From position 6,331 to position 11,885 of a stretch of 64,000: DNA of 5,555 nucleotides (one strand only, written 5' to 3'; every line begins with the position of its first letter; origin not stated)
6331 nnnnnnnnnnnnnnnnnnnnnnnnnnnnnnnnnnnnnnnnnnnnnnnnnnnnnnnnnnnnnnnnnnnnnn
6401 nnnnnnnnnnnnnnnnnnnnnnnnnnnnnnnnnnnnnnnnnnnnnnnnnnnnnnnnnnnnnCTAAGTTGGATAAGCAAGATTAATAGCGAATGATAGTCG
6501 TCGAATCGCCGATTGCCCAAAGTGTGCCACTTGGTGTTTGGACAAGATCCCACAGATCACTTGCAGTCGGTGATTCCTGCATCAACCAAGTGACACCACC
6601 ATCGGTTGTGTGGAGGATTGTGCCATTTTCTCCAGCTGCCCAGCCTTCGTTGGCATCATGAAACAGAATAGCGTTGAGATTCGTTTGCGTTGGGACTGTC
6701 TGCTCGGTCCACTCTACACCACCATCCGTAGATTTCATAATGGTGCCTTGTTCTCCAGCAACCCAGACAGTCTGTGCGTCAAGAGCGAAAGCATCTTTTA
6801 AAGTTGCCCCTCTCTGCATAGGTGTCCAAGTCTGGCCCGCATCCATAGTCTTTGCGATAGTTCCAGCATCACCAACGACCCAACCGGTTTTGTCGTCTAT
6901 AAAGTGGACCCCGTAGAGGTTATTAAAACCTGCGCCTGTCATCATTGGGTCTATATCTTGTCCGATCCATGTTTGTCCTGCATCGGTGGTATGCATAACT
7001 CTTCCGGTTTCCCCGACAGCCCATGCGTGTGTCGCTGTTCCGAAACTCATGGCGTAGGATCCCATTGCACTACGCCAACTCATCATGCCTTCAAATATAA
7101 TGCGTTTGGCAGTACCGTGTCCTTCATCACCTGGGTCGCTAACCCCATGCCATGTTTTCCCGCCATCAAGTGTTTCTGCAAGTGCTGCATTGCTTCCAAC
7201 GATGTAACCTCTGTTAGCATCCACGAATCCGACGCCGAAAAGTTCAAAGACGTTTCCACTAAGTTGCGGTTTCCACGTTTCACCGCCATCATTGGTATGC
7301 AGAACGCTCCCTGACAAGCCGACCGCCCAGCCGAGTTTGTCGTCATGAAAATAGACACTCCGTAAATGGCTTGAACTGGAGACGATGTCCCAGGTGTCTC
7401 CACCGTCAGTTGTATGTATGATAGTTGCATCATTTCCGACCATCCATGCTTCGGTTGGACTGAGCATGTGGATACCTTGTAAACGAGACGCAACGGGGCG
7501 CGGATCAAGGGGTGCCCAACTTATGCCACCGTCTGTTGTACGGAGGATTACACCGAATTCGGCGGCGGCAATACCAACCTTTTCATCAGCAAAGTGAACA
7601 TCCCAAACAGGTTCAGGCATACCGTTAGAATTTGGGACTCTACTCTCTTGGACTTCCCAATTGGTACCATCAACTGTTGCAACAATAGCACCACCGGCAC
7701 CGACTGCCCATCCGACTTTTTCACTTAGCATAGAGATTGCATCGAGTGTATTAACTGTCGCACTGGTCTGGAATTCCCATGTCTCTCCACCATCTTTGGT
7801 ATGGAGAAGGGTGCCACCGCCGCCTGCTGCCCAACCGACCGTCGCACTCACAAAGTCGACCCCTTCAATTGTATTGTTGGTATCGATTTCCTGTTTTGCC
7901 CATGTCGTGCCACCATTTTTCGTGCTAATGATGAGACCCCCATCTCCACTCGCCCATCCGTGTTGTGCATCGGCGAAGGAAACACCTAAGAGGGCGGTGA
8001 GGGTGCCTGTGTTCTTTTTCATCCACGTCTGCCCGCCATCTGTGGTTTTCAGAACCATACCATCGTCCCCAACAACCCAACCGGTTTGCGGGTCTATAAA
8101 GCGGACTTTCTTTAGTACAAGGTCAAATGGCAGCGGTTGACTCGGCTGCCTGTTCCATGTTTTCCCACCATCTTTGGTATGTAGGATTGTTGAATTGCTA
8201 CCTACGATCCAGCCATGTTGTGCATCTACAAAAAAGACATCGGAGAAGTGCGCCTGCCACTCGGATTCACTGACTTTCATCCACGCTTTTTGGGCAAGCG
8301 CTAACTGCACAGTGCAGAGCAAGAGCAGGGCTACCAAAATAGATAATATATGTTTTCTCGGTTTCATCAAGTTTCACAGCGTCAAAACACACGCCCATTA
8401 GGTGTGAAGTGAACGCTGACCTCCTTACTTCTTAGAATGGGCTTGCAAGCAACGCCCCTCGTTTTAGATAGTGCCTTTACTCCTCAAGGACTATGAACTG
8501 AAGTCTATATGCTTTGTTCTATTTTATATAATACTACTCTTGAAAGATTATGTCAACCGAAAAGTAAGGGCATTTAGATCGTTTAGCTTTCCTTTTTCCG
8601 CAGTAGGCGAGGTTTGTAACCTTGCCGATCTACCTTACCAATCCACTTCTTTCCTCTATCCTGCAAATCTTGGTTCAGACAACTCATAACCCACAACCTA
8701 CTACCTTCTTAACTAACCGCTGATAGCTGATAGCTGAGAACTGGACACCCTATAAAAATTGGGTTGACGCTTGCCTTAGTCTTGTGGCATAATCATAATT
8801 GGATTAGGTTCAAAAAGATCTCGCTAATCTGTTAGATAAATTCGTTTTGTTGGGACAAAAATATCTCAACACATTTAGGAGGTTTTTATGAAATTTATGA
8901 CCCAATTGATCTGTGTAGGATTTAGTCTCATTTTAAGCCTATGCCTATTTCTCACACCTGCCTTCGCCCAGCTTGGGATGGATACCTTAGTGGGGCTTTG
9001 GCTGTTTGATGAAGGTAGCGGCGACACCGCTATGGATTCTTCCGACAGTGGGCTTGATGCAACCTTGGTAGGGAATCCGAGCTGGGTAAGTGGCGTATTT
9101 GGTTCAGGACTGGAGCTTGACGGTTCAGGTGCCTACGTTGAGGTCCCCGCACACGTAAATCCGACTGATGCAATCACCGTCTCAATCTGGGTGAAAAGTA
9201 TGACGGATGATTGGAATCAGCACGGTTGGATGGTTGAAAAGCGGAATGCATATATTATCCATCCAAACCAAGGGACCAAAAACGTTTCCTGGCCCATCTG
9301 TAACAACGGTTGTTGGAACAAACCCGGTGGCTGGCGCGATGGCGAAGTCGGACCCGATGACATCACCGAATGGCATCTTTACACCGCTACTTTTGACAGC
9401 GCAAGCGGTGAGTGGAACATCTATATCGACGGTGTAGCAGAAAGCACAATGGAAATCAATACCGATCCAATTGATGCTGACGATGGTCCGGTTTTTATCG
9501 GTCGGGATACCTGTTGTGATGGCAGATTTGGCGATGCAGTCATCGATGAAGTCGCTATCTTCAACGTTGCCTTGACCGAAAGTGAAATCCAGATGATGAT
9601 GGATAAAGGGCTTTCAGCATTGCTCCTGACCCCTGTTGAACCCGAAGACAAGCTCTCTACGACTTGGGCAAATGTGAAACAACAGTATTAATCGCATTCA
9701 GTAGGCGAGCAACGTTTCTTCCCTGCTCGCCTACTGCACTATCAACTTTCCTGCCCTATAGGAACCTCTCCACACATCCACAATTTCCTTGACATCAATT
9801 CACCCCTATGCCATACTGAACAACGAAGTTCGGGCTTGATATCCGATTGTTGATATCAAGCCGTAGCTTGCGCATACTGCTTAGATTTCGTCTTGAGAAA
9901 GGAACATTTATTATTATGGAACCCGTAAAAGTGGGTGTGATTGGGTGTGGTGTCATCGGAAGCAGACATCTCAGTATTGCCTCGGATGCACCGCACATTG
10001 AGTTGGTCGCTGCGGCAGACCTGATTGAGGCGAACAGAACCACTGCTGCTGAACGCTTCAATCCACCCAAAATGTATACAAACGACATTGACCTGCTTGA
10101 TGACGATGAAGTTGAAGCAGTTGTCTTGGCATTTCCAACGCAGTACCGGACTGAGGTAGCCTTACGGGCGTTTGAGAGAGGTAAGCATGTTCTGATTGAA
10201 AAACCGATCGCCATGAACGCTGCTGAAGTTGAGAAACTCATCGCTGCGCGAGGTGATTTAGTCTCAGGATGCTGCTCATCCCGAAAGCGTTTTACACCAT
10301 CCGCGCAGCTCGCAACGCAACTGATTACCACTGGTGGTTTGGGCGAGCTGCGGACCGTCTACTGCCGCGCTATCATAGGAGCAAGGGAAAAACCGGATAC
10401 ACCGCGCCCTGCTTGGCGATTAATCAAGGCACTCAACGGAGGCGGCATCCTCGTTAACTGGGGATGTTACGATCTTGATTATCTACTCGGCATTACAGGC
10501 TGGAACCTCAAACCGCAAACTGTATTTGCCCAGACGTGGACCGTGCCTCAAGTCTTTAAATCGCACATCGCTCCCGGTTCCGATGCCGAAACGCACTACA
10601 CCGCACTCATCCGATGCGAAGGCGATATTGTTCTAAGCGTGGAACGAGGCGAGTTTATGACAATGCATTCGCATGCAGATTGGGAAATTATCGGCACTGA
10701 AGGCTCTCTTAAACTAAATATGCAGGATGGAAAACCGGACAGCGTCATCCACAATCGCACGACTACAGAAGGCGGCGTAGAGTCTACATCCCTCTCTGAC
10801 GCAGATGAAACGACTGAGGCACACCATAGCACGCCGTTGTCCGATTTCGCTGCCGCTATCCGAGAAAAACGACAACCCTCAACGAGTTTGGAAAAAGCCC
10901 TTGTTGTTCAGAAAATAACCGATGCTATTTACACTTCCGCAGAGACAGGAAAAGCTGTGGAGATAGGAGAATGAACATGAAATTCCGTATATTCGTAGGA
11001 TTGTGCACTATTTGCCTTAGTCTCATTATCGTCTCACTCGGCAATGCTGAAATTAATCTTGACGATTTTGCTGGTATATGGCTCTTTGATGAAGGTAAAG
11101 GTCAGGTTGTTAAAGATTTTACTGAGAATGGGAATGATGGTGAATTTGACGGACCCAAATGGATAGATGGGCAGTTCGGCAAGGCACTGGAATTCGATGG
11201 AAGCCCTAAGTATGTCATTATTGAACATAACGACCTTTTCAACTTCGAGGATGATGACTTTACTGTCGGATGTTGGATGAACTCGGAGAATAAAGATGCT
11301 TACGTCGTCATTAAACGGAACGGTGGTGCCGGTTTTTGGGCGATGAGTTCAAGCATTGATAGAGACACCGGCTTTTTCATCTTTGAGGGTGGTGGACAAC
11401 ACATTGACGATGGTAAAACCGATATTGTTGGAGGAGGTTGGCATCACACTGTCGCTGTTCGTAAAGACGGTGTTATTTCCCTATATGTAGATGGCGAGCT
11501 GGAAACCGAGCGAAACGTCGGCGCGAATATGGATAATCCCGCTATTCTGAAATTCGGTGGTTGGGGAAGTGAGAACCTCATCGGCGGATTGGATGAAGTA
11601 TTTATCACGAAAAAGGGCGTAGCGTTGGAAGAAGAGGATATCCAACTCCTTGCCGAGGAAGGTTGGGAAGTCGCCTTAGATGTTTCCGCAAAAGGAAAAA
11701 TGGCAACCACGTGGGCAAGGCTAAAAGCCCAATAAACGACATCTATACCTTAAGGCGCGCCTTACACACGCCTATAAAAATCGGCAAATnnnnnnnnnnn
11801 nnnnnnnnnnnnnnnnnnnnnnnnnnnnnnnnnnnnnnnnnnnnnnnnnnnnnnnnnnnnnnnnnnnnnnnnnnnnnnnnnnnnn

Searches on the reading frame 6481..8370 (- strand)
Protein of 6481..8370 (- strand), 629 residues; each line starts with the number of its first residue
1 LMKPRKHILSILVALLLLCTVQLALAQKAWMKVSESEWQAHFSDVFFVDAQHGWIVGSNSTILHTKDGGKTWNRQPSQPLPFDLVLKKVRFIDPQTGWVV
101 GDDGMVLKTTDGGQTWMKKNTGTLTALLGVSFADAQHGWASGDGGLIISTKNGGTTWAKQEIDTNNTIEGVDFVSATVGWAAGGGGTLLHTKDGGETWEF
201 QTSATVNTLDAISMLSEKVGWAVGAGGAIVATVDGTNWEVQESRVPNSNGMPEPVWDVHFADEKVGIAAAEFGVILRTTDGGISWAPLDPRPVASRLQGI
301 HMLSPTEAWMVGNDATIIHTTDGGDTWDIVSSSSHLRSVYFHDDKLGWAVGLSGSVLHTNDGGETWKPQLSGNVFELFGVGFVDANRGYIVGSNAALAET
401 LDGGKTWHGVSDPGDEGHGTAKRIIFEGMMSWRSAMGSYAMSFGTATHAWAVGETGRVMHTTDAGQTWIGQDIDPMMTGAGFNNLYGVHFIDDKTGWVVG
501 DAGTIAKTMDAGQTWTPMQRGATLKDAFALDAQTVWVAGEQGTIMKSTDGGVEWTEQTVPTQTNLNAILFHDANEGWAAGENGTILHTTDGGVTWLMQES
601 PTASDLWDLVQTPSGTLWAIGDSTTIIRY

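Call 44: search_protein_families(library=pfam, proteins=[window:6481-8370:-])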
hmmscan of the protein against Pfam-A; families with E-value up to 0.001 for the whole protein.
window:6481-8370:- (629 aa): 4 families
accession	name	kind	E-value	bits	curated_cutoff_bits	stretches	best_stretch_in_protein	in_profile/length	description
PF14870.12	PSII_BNR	-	3.4e-73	247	27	9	26-118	5-96/303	Photosynthesis system II assembly factor YCF48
PF15902.12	Sortilin-Vps10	-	1.4e-18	67.3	33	2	505-596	3-110/446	Sortilin, neurotensin receptor 3,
PF02012.26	BNR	-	5.9e-17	59.3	27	0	358-367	2-11/12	BNR/Asp-box repeat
PF24316.1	Tli3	-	0.00032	21.5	27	0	57-74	81-98/129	T6SS Tli3 immunity protein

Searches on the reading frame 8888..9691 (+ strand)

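Call 44: search_protein_families(library=pfam, proteins=[window:8888-9691:+])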
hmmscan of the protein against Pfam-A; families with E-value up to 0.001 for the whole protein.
window:8888-9691:+ (267 aa): 1 family
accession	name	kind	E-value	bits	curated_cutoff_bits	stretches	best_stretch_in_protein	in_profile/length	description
PF13385.13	Laminin_G_3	-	3.8e-24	86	27.6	1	78-235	1-151/151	Concanavalin A-like lectin/glucanases superfamily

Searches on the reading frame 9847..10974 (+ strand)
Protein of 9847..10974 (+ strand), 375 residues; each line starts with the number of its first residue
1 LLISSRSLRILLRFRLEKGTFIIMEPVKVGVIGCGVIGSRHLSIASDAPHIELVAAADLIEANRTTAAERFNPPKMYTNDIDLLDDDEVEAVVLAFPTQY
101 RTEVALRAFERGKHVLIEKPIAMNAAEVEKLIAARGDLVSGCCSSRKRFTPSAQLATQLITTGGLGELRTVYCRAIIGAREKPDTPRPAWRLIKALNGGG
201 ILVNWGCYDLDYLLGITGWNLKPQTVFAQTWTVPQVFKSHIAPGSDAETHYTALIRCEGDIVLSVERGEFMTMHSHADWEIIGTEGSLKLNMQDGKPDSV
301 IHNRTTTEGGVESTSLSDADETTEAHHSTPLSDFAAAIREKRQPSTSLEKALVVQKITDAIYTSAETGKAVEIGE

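Call 44: search_protein_families(library=pfam, proteins=[window:9847-10974:+])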
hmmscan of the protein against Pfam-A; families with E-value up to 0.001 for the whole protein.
window:9847-10974:+ (375 aa): 3 families
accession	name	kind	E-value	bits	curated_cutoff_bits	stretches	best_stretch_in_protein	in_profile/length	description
PF01408.29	GFO_IDH_MocA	-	1.6e-21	77.6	24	1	27-134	1-108/120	Oxidoreductase family, NAD-binding Rossmann fold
PF22725.1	GFO_IDH_MocA_C3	-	4.3e-16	59.5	27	1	155-288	3-123/124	GFO/IDH/MocA C-terminal domain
PF02894.22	GFO_IDH_MocA_C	-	1.4e-15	58.1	22.9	1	158-373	2-218/218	Oxidoreductase family, C-terminal alpha/beta domain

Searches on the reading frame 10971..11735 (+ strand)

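Call 44: search_protein_families(library=pfam, proteins=[window:10971-11735:+])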
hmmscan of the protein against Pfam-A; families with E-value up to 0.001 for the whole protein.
window:10971-11735:+ (254 aa): 1 family
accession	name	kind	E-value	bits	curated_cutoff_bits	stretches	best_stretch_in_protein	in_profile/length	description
PF13385.13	Laminin_G_3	-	1.9e-13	51.3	27.6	1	79-224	4-150/151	Concanavalin A-like lectin/glucanases superfamily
